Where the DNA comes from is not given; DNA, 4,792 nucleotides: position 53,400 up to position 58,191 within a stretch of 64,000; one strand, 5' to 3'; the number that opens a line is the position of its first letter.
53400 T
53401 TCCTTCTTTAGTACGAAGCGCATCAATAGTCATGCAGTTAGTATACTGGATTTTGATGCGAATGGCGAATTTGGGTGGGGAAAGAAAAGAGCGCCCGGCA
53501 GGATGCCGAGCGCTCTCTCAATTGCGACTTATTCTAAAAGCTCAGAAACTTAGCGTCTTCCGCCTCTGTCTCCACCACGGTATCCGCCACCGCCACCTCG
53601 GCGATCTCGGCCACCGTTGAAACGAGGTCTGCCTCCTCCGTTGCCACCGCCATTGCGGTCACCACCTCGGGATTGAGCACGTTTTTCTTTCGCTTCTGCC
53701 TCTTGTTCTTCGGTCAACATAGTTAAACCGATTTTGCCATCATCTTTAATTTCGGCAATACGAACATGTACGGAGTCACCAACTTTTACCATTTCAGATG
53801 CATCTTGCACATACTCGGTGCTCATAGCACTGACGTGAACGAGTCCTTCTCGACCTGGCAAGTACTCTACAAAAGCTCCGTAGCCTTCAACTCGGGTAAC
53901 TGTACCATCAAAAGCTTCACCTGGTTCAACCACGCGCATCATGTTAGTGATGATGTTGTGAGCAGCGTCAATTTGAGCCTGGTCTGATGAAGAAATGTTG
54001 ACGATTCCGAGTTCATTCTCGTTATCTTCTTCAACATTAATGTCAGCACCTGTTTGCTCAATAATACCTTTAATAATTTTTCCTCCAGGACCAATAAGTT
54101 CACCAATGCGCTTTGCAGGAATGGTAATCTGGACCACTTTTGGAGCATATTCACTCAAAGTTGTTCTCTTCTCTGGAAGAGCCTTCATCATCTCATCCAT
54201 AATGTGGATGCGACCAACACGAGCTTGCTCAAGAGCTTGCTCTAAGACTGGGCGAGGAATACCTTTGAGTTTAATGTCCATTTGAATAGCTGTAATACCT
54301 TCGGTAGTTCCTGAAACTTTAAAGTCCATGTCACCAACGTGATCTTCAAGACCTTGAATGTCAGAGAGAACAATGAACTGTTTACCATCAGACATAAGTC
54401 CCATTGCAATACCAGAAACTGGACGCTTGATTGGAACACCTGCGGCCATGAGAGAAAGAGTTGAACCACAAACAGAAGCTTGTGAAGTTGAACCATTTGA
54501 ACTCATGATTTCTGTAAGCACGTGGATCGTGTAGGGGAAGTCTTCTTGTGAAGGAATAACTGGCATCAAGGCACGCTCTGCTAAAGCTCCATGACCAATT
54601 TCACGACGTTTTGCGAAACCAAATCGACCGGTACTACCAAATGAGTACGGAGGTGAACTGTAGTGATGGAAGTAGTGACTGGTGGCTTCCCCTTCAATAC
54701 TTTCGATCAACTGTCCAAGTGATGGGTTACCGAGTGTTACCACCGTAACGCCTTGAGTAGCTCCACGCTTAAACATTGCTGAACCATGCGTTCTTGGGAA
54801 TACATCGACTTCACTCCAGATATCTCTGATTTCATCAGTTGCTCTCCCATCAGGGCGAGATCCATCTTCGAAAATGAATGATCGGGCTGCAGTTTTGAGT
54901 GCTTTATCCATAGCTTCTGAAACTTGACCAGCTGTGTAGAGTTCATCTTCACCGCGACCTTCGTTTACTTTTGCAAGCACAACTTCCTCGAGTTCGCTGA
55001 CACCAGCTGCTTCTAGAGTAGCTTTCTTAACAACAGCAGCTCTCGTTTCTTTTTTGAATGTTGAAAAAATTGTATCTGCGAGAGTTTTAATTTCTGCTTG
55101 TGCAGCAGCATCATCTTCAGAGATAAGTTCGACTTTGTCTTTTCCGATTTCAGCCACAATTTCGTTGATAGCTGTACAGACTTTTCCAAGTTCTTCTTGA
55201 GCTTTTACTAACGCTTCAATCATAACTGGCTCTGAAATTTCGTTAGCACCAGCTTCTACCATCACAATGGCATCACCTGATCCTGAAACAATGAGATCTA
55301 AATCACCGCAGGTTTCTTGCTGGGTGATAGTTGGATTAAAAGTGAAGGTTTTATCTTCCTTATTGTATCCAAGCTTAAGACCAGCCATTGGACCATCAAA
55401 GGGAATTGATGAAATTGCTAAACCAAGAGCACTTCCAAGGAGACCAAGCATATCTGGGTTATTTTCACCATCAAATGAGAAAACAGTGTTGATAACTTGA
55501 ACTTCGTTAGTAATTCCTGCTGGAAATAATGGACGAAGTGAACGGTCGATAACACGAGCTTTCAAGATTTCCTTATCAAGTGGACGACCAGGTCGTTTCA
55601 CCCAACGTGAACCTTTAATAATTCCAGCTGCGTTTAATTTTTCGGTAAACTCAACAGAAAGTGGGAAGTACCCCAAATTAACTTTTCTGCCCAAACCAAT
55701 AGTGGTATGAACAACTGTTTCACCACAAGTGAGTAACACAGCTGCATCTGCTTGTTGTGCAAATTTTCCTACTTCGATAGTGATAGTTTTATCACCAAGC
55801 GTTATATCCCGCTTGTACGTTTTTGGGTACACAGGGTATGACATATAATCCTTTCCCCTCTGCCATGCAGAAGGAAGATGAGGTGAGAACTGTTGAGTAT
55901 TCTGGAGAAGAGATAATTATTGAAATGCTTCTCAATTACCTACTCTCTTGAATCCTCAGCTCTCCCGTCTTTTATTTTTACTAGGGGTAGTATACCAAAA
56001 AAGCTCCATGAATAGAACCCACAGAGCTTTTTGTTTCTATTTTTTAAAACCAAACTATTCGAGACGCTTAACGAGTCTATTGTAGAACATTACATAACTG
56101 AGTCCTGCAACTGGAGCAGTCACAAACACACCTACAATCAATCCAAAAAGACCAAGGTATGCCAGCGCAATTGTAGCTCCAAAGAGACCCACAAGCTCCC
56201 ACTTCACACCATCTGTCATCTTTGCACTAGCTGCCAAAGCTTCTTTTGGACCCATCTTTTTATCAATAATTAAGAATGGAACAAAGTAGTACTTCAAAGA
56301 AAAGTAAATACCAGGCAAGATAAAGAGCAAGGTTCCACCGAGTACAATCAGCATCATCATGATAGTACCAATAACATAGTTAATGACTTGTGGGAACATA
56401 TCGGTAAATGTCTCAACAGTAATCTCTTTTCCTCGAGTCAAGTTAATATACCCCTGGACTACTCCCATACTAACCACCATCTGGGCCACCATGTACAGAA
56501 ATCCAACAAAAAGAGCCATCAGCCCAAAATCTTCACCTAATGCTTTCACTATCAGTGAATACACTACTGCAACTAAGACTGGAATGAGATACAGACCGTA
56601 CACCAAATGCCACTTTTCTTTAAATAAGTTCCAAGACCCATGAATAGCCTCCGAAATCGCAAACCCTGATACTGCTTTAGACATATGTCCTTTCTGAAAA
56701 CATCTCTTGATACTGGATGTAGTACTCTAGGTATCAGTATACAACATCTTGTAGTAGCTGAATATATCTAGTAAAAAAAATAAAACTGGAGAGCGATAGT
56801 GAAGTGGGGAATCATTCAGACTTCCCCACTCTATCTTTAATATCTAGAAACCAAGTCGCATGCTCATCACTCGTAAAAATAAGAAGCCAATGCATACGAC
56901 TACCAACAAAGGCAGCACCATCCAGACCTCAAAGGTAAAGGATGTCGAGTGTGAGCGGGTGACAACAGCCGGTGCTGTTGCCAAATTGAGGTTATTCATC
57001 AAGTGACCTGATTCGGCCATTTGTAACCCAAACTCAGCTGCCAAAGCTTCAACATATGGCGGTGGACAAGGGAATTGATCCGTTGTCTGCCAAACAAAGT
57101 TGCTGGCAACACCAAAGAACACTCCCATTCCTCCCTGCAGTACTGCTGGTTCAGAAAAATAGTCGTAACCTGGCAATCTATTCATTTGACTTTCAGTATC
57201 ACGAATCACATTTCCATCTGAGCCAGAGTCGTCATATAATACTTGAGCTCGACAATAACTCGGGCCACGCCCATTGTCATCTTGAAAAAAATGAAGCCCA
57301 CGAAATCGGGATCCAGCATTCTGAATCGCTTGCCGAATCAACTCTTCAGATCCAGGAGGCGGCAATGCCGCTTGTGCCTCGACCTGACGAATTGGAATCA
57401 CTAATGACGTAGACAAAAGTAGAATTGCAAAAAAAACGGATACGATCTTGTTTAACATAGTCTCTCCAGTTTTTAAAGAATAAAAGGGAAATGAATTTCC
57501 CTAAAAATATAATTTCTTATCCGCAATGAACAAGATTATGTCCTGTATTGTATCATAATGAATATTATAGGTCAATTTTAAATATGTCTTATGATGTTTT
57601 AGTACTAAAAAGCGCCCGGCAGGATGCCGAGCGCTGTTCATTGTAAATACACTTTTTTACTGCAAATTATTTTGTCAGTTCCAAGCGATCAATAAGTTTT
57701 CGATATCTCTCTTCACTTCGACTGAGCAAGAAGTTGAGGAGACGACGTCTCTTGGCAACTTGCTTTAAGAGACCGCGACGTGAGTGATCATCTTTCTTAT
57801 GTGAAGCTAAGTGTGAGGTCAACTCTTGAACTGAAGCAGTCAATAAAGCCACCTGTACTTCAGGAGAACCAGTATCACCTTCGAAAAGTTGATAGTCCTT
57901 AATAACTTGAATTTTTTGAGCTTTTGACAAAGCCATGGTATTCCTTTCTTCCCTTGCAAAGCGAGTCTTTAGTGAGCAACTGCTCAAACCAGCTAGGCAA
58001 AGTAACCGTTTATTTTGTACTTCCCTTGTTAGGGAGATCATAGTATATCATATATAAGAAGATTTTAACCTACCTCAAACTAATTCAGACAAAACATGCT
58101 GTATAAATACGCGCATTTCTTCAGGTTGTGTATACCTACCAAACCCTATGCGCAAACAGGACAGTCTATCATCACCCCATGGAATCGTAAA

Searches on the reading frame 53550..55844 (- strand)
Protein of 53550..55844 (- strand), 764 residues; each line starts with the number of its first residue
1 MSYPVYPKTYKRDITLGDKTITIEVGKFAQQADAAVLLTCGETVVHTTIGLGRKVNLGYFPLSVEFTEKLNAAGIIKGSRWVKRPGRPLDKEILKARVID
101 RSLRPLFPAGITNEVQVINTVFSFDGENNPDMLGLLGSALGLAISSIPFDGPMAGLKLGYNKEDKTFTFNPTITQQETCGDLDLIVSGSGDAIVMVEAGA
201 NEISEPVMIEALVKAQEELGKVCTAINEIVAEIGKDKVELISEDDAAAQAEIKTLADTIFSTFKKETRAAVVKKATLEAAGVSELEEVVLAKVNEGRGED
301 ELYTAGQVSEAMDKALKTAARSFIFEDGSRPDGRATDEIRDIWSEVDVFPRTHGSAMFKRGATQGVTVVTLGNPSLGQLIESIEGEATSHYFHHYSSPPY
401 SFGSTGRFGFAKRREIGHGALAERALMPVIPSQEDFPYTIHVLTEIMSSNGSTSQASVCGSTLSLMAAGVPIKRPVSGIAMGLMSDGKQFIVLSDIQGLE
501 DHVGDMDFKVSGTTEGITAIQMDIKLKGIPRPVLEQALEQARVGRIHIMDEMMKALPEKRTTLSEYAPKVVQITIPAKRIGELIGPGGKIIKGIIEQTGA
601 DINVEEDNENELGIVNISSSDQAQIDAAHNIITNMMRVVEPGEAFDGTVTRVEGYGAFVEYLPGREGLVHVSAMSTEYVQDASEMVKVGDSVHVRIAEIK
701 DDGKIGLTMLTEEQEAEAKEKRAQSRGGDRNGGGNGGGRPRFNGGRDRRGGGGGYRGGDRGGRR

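Call 13: search_protein_families(library=pfam, proteins=[window:53550-55844:-])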
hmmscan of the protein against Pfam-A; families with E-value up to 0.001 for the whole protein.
window:53550-55844:- (764 aa): 4 families
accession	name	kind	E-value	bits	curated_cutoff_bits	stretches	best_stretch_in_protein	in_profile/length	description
PF01138.27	RNase_PH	-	2.4e-40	138.4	25.5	2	338-471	1-130/130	3' exoribonuclease family, domain 1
PF00575.29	S1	-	1.2e-15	58.1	22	1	640-708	3-72/74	S1 RNA binding domain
PF00013.35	KH_1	-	8.8e-13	48.3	21.5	1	571-633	2-65/66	KH domain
PF03725.20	RNase_PH_C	-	1e-12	48.2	20.8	2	164-217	12-66/67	3' exoribonuclease family, domain 2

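Call 45: find_homologous_proteins(query=window:53550-55844:-, max_evalue=1e-50)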
Query window:53550-55844:- (764 aa): 8000 proteins with E <= 1e-50 among 8000 candidates; the best 120 are listed.
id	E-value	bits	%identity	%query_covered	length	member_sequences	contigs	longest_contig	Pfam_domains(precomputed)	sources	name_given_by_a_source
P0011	0.0e+0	1688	100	100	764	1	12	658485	PF00013.36,PF03725.21,PF00575.30,PF01138.28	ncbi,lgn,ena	-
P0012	0.0e+0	1302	78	95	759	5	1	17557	PF00013.36,PF03725.21,PF00575.30,PF03726.20,PF01138.28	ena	-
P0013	0.0e+0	1297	79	95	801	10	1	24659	PF00013.36,PF03725.21,PF00575.30,PF03726.20,PF01138.28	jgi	-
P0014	0.0e+0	1283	79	93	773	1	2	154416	PF00013.36,PF03725.21,PF00575.30,PF03726.20,PF01138.28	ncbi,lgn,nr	ncbi:MAG: polyribonucleotide nucleotidyltransferase [Pseudomonadales bacterium]|nr:polyribonucleotid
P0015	0.0e+0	1278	78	95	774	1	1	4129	PF00013.36,PF03725.21,PF00575.30,PF03726.20,PF01138.28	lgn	-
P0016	0.0e+0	1276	80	95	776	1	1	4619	PF00013.36,PF03725.21,PF00575.30,PF03726.20,PF01138.28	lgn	-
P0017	0.0e+0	1228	75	94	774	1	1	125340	PF00013.36,PF03725.21,PF00575.30,PF03726.20,PF01138.28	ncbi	-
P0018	0.0e+0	1215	72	99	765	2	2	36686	PF00013.36,PF03725.21,PF00575.30,PF03726.20,PF01138.28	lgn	-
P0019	0.0e+0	1210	75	95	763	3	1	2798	PF00013.36,PF03725.21,PF00575.30,PF03726.20,PF01138.28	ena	-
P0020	0.0e+0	1187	73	95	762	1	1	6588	PF00013.36,PF03725.21,PF00575.30,PF03726.20,PF01138.28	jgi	-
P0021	0.0e+0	1183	73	95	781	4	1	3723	PF00013.36,PF03725.21,PF00575.30,PF03726.20,PF01138.28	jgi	-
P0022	0.0e+0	1179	72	97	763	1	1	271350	PF00013.36,PF03725.21,PF00575.30,PF03726.20,PF01138.28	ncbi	-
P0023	0.0e+0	1173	71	98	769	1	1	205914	PF00013.36,PF03725.21,PF00575.30,PF03726.20,PF01138.28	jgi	jgi:polyribonucleotide nucleotidyltransferase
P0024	0.0e+0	1171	69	99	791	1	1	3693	PF00013.36,PF03725.21,PF00575.30,PF01138.28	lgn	-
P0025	0.0e+0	1170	72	94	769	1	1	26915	PF00013.36,PF03725.21,PF00575.30,PF03726.20,PF01138.28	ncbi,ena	-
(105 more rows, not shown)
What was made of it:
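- Lineage: the nearest named PNPase homologues are labelled Patescibacteria or Candidatus Pacebacteria (call 45).
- Tried and rejected: PNPase homologues point to Patescibacteria (call 45).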

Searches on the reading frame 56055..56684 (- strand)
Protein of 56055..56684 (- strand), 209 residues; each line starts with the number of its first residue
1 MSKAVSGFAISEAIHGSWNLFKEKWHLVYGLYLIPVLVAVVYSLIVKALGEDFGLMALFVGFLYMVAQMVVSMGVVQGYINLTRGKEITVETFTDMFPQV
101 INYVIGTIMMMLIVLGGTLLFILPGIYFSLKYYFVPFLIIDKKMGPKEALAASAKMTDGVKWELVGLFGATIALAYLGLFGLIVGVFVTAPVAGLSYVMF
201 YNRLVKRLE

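Call 62: search_protein_families(library=pfam, proteins=[window:56055-56684:-], max_evalue=0.00001)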
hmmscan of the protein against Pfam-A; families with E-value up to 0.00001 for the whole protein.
window:56055-56684:- (209 aa): 1 family
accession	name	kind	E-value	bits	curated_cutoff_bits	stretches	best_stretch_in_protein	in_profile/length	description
PF06161.16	DUF975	-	2.9e-08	34.3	34.8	1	55-207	104-242/243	Protein of unknown function (DUF975)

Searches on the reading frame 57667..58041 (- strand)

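Call 62: search_protein_families(library=pfam, proteins=[window:57667-58041:-], max_evalue=0.00001)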
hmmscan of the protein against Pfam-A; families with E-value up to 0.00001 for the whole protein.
window:57667-58041:- (124 aa): 1 family
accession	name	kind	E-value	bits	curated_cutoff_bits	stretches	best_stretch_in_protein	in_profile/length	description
PF00312.27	Ribosomal_S15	-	6.8e-30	103.5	31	1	43-122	1-80/81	Ribosomal protein S15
